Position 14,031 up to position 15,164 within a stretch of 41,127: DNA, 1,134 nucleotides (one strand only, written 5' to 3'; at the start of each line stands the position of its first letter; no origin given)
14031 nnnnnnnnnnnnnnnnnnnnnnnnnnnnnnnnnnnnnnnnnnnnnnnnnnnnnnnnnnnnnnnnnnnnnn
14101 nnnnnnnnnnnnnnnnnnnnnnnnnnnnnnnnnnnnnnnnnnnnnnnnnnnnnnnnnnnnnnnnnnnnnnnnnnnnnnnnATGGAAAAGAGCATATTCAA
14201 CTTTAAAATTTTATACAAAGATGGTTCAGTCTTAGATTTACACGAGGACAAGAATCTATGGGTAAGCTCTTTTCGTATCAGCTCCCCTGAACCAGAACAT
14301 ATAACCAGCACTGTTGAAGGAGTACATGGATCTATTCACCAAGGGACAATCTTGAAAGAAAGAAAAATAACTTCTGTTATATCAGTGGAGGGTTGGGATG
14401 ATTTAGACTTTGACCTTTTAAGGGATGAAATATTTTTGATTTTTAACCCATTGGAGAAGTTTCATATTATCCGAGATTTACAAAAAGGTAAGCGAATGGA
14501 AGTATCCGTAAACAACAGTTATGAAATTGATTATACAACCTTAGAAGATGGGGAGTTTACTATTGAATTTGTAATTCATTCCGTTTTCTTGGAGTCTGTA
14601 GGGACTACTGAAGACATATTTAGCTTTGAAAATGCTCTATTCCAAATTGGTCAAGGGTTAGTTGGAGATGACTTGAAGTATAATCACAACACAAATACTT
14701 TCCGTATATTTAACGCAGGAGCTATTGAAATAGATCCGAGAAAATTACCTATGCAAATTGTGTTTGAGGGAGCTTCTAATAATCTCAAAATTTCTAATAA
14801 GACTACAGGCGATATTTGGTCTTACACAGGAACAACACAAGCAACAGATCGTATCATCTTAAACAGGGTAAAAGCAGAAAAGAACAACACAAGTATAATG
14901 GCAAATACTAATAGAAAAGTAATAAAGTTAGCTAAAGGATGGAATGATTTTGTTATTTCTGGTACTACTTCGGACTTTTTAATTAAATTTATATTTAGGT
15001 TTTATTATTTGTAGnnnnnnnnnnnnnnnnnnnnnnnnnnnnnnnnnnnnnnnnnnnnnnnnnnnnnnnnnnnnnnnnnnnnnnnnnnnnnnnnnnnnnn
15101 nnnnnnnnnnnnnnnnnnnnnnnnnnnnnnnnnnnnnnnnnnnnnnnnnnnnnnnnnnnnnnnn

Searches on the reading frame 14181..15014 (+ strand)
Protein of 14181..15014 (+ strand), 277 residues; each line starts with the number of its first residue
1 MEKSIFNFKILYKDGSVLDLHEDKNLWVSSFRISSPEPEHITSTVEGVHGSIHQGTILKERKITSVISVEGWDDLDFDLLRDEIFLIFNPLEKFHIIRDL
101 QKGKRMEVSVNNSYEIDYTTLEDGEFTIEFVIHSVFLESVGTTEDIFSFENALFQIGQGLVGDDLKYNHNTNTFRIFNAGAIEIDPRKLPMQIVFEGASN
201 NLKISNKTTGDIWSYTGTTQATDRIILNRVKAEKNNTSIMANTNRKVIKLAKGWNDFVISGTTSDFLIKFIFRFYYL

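Call 50: search_protein_families(library=pfam, proteins=[window:14181-15014:+], max_evalue=0.001)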
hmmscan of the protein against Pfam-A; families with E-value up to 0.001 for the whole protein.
window:14181-15014:+ (277 aa): 1 family
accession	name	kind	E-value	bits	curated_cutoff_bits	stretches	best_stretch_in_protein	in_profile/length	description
PF05709.17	Sipho_tail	-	3.7e-14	53.4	24.2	1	14-131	2-117/118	Phage tail protein RIFT-related domain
